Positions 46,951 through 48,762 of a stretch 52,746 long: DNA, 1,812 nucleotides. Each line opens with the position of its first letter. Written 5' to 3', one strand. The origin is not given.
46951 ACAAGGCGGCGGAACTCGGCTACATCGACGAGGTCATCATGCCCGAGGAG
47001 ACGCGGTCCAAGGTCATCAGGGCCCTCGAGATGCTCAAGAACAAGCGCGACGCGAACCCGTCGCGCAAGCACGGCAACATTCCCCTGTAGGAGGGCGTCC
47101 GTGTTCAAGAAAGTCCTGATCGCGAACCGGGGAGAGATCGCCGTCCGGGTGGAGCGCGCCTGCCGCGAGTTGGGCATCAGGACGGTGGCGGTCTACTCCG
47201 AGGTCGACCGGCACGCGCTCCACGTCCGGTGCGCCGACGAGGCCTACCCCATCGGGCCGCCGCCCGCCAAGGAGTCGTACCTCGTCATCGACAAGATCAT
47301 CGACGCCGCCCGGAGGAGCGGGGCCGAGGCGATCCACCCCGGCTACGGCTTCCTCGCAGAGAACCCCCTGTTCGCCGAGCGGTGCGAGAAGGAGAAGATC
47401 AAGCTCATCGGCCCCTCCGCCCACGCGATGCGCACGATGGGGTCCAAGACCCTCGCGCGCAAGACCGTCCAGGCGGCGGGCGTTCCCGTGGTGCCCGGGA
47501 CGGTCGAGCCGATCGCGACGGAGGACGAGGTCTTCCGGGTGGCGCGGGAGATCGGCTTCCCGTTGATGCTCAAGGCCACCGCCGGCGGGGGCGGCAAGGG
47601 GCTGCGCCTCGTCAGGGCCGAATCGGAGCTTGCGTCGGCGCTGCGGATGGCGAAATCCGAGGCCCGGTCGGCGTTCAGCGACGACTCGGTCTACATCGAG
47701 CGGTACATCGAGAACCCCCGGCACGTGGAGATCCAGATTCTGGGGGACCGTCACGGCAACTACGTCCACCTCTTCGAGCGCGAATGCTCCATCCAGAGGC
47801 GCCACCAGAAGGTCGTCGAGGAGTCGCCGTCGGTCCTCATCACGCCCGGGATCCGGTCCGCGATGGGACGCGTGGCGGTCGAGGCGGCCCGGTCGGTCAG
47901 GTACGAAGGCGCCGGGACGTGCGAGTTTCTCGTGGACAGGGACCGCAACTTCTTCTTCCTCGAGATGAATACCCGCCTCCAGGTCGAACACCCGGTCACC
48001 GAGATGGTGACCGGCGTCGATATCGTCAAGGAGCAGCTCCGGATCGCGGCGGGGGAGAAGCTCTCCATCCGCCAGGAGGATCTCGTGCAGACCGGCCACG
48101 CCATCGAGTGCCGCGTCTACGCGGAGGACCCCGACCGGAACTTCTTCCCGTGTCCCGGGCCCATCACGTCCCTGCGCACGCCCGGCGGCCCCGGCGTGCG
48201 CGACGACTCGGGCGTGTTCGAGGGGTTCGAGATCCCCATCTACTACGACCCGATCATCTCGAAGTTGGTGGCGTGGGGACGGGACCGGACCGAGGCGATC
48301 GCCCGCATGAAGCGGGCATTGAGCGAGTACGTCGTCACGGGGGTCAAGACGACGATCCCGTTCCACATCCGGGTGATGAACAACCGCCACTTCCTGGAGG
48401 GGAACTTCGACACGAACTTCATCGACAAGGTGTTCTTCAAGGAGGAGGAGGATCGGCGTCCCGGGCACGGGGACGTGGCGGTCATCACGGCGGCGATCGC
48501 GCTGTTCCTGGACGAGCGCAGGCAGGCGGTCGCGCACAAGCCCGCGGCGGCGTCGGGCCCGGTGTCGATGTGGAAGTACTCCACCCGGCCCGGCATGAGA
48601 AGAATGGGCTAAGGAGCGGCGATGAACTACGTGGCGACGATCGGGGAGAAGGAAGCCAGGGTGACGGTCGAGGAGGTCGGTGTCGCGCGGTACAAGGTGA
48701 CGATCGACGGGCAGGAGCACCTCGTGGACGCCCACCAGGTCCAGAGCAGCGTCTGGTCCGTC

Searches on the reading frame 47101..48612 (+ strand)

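Call 62: search_protein_families(library=pfam, proteins=[window:47101-48612:+], max_evalue=0.0001)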
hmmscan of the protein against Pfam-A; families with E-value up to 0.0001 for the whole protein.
window:47101-48612:+ (503 aa): 5 families
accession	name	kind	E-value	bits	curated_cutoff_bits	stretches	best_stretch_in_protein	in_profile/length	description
PF02786.22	CPSase_L_D2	-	8.6e-76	254.6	19.8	1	116-322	2-209/211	Carbamoyl-phosphate synthase L chain, ATP binding domain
PF00289.28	Biotin_carb_N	-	1.3e-46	158.1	25.5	1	1-110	1-110/110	Biotin carboxylase, N-terminal domain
PF02785.25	Biotin_carb_C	-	1.8e-40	137.9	32.4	1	336-442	1-107/108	Biotin carboxylase C-terminal domain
PF07478.18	Dala_Dala_lig_C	-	9.4e-10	38.8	24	1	141-291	25-174/204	D-ala D-ala ligase C-terminus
PF02222.28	ATP-grasp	-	5.9e-09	36.3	27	1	124-290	4-160/179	ATP-grasp domain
